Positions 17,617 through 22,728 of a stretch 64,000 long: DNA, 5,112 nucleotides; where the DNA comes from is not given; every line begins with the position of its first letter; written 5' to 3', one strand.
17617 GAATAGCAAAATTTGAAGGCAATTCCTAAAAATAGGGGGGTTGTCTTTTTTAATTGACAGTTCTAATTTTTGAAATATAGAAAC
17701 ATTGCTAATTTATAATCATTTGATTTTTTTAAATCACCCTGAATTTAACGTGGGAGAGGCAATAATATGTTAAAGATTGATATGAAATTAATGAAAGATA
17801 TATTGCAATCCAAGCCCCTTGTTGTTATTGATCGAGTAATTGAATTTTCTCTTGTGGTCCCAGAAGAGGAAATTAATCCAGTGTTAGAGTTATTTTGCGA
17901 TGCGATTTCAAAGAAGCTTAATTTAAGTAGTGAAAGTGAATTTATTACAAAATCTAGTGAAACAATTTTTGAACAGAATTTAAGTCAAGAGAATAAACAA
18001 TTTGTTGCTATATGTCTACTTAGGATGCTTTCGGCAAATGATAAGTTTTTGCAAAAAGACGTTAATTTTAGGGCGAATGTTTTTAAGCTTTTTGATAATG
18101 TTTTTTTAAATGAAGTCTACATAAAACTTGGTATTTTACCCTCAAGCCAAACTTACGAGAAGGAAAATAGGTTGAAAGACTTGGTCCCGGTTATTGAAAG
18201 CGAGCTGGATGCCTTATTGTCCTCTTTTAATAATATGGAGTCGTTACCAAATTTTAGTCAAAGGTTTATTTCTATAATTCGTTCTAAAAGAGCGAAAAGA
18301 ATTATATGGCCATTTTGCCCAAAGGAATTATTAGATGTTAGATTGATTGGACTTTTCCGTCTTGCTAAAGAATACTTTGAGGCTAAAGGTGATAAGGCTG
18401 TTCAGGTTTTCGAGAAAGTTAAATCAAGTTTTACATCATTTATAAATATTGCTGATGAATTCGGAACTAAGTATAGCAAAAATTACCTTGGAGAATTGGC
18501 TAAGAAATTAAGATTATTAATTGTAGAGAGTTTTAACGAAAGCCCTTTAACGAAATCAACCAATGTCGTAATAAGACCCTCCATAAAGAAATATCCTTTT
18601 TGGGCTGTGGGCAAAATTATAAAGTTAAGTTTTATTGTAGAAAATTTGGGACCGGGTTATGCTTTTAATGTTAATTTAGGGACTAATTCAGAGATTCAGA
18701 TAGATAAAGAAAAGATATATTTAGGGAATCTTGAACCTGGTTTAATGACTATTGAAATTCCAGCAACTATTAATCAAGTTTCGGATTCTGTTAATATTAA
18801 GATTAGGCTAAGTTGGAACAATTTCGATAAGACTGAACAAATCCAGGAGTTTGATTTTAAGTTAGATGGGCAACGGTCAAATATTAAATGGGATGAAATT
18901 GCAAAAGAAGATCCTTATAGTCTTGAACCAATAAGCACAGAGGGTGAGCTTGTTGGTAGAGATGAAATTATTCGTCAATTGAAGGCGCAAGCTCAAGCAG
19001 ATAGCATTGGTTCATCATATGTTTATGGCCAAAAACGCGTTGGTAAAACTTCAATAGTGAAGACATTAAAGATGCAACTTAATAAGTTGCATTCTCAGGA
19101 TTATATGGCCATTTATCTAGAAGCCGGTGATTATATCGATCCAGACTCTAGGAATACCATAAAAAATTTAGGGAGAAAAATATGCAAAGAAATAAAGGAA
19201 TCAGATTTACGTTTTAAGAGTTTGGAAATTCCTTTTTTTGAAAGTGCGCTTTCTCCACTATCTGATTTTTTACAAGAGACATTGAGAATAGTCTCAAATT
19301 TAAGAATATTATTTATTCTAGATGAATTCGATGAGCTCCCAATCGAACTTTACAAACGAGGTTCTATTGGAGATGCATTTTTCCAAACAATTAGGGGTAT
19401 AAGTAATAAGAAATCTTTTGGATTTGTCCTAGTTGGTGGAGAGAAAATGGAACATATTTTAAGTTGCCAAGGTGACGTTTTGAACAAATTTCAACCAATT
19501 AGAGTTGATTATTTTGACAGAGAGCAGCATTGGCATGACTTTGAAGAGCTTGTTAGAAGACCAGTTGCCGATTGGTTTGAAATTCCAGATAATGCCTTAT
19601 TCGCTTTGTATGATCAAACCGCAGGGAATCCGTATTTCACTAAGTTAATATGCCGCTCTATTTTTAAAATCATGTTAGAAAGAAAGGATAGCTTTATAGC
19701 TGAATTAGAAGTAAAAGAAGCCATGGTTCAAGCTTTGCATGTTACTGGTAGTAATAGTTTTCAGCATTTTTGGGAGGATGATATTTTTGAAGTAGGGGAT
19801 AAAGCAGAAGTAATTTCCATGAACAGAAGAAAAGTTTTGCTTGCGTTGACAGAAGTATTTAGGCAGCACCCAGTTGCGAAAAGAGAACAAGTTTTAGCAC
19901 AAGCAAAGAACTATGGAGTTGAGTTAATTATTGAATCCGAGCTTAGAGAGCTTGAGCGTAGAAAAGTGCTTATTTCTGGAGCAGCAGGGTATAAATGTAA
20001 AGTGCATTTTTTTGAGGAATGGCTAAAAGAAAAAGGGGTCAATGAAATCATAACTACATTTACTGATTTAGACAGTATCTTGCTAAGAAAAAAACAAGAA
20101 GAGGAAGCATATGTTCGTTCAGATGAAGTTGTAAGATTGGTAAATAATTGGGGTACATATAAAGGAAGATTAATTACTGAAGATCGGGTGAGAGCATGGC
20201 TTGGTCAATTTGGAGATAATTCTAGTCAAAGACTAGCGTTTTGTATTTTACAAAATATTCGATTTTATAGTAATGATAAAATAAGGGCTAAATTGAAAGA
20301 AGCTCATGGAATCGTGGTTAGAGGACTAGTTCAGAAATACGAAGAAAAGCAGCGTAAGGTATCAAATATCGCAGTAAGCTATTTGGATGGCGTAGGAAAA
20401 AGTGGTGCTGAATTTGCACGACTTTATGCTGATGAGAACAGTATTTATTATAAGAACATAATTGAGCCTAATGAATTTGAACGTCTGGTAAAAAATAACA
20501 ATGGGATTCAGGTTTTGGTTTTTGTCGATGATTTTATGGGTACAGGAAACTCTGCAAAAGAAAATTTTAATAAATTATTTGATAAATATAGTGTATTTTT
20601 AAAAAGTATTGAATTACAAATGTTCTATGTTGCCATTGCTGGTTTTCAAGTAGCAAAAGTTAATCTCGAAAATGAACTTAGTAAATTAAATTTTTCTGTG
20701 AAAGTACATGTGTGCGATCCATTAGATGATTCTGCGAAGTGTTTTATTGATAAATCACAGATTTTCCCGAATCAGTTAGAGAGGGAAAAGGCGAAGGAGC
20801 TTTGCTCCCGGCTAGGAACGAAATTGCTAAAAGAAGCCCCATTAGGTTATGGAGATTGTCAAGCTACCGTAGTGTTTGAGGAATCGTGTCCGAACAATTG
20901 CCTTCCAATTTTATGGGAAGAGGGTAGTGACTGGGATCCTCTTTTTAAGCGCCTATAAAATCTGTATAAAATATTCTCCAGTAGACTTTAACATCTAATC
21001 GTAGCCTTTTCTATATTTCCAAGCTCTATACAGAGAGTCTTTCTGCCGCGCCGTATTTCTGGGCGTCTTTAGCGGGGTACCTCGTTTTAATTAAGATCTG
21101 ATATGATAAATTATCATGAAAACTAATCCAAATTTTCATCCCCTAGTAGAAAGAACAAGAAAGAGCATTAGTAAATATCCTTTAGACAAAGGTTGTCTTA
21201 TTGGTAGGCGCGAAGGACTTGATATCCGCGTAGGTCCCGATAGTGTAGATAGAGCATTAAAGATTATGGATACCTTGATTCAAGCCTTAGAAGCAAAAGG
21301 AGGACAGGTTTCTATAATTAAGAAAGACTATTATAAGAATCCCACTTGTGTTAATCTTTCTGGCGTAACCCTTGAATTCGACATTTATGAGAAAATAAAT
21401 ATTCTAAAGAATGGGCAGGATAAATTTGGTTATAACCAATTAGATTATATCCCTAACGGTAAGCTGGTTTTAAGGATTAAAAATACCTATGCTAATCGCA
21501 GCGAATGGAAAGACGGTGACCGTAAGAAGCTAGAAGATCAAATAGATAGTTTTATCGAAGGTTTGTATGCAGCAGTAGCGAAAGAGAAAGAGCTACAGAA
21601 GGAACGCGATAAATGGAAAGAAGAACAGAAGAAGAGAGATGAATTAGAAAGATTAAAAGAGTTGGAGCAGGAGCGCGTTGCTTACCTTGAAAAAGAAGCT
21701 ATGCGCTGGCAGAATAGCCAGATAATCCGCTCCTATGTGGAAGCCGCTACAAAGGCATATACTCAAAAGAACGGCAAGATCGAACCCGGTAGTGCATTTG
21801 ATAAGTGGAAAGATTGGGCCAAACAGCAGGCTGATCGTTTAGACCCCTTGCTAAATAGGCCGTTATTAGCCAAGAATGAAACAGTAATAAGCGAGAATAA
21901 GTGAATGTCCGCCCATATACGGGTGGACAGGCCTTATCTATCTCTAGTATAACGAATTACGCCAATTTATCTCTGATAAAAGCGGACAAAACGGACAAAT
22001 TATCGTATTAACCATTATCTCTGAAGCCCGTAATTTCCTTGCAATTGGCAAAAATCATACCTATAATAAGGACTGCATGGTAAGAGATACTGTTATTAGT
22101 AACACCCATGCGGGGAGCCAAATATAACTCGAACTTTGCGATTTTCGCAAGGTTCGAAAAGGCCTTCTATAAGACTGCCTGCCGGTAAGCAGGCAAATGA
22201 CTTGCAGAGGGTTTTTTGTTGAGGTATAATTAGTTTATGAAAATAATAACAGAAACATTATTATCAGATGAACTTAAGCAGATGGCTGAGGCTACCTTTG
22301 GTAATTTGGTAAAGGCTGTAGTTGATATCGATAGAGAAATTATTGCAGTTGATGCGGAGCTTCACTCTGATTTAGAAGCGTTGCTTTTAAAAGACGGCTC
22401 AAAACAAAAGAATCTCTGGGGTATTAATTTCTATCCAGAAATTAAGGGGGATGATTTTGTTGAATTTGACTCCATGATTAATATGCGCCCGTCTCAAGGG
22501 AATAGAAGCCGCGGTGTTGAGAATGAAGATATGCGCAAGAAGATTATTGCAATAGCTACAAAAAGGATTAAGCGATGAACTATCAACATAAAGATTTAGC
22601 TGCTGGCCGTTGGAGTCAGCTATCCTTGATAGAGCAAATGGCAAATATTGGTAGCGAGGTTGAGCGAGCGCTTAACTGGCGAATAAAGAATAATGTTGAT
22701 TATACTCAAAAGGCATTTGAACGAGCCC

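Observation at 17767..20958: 1063-aa P-loop NTPase with a C-terminal phosphoribosyltransferase-like motif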

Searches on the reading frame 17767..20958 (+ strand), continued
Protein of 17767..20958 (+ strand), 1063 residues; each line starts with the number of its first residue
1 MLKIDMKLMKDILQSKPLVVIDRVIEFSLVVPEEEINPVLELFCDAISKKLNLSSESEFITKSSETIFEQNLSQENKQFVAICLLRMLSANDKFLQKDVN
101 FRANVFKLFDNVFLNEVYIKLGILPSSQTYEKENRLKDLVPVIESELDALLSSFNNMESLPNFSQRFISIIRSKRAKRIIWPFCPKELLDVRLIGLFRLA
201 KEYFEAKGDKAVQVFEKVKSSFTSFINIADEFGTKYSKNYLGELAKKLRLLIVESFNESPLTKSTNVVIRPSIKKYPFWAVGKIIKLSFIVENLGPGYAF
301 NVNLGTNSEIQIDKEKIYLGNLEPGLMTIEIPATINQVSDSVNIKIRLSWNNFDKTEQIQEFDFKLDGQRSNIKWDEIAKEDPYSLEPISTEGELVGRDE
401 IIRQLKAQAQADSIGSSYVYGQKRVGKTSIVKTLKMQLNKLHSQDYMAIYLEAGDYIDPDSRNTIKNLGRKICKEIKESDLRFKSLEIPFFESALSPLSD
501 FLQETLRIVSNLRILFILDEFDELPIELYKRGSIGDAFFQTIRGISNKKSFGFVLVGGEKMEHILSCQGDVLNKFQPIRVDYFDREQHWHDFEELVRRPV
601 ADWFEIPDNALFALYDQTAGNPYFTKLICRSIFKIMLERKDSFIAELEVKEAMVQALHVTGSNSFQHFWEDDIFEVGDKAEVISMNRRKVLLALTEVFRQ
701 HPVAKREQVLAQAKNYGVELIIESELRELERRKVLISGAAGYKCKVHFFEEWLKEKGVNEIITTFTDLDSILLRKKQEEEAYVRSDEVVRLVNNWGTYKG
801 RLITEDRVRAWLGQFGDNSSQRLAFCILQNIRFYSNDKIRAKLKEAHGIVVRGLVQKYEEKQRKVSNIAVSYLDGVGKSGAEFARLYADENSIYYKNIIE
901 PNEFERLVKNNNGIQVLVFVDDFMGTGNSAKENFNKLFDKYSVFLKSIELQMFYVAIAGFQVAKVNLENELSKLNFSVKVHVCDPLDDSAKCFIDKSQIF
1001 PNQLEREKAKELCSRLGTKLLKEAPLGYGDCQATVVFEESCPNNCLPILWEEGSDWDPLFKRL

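Call 100: search_protein_representatives(alignment_id=A2)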
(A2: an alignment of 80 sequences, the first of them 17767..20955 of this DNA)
Query: 80 sequences, 1068 profile positions. Proteins with E-value up to 0.001 (for the whole library): 11663; up to 1e-10: 6116; up to 1e-30: 1109. The best 150 are listed.
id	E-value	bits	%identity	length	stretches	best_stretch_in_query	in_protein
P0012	0.0e+00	1520.7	-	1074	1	7-1067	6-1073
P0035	0.0e+00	1462.4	-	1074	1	4-1067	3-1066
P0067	0.0e+00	1391.5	-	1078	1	9-1067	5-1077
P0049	0.0e+00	1351.6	-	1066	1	16-1068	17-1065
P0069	0.0e+00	1349.9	-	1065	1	15-1067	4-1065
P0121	0.0e+00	1342.5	-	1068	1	12-1068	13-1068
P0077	0.0e+00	1339.5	-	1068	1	8-1067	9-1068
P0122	0.0e+00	1324.2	-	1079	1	16-1068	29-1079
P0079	0.0e+00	1312.3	-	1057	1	14-1068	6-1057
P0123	0.0e+00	1294.7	-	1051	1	41-1067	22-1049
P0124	0.0e+00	1282.1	-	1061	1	11-1067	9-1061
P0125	0.0e+00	1280.8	-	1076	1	8-1068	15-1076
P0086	0.0e+00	1277.6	-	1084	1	12-1067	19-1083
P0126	0.0e+00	1273.8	-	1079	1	11-1067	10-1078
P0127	0.0e+00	1262.1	-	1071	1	21-1068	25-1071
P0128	0.0e+00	1258.3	-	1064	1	4-1067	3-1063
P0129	0.0e+00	1256.2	-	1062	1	19-1068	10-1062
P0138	0.0e+00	1223.4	-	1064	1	19-1067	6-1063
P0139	0.0e+00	1222.2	-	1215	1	18-1068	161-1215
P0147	0.0e+00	1173.4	-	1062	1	6-1066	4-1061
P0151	0.0e+00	1168.3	-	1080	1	4-1068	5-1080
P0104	0.0e+00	1166.3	-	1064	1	13-1067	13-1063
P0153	0.0e+00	1164.7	-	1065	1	2-1067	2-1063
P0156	0.0e+00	1152.3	-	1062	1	16-1067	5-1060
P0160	0.0e+00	1142.8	-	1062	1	19-1068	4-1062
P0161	0.0e+00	1142.1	-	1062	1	16-1068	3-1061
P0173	0.0e+00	1102.5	-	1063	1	18-1067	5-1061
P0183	0.0e+00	1088.4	-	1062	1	5-1068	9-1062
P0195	0.0e+00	1063.7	-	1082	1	10-1067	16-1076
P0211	1.8e-292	989.5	-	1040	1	62-1067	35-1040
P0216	1.6e-290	983.0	-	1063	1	37-1067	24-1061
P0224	1.2e-278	943.7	-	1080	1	8-1068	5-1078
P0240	1.2e-266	904.0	-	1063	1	14-1067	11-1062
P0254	3.8e-249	846.0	-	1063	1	66-1067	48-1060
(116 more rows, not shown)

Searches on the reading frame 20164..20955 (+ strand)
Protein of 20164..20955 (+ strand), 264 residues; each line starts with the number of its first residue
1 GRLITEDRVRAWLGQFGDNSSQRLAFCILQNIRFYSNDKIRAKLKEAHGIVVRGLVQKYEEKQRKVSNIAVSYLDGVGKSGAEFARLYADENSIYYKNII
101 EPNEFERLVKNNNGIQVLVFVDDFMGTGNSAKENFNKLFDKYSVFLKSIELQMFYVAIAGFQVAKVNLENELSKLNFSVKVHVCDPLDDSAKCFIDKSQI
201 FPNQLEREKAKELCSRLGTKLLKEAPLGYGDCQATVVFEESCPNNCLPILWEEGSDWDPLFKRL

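Call 77: search_protein_families(library=pfam, proteins=[window:20164-20955:+], max_evalue=10)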
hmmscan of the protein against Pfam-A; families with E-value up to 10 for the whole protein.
window:20164-20955:+ (264 aa): 2 families
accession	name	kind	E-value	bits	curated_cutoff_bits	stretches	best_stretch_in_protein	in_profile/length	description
PF24390.1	PRTase-CE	-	3.7e-57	194.5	27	1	9-263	1-253/253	PRTase-CE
PF19867.5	DUF6340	-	0.12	11.9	26.4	1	157-220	35-94/258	Family of unknown function (DUF6340)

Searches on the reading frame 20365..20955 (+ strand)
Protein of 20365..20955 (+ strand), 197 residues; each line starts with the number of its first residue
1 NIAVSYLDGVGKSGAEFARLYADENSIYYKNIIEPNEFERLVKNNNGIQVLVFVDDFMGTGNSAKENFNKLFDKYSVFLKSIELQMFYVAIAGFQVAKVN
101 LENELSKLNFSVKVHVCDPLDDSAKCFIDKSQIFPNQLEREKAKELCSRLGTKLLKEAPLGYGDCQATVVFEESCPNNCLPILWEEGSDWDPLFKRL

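Call 77: search_protein_families(library=pfam, proteins=[window:20365-20955:+], max_evalue=10)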
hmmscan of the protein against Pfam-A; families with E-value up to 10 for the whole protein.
window:20365-20955:+ (197 aa): 4 families
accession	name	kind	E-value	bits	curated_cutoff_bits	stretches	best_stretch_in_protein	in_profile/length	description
PF24390.1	PRTase-CE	-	1.9e-45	156.2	27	1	2-196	65-253/253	PRTase-CE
PF19867.5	DUF6340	-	0.087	12.5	26.4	1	90-153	35-94/258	Family of unknown function (DUF6340)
PF20720.3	nSTAND3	-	0.088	12.9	27.2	1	17-69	37-86/155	Novel STAND NTPase 3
PF00078.32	RVT_1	-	0.12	12.5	29.6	1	36-85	135-183/205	Reverse transcriptase (RNA-dependent DNA polymerase)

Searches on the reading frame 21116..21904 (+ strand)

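Call 5: search_protein_families(library=padloc, proteins=[window:21116-21904:+], max_evalue=0.01)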
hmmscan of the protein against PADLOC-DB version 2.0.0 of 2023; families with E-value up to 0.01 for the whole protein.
window:21116-21904:+ (262 aa): 0 families

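Call 6: search_protein_families(library=ncbifam, proteins=[window:21116-21904:+], max_evalue=0.01)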
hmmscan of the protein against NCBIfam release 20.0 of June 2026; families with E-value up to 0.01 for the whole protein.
window:21116-21904:+ (262 aa): 0 families

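Call 8: search_protein_families(library=pfam, proteins=[window:21116-21904:+], max_evalue=0.01)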
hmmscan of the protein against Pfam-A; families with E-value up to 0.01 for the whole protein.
window:21116-21904:+ (262 aa): 1 family
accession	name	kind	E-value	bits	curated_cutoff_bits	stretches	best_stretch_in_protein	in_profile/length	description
PF22556.1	DAM-like-phage2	-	0.0023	18.2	27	1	67-133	39-104/181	Phage DNA Adenine Methylase-like domain 2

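Call 89: search_protein_families(library=phrogs, proteins=[window:21116-21901:+], max_evalue=0.001)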
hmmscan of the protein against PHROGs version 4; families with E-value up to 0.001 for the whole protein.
window:21116-21901:+ (262 aa): 0 families

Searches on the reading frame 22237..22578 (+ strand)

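Call 5: search_protein_families(library=padloc, proteins=[window:22237-22578:+], max_evalue=0.01)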
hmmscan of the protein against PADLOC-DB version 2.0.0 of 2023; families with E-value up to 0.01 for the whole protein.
window:22237-22578:+ (113 aa): 0 families

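Call 6: search_protein_families(library=ncbifam, proteins=[window:22237-22578:+], max_evalue=0.01)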
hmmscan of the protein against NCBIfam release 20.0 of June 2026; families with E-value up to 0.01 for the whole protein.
window:22237-22578:+ (113 aa): 0 families

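Call 8: search_protein_families(library=pfam, proteins=[window:22237-22578:+], max_evalue=0.01)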
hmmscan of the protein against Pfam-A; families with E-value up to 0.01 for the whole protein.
window:22237-22578:+ (113 aa): 1 family
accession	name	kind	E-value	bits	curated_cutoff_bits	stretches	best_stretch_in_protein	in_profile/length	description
PF18924.5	DUF5674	-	1.3e-35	122.2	27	1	4-108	3-107/109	Protein of unknown function (DUF5674)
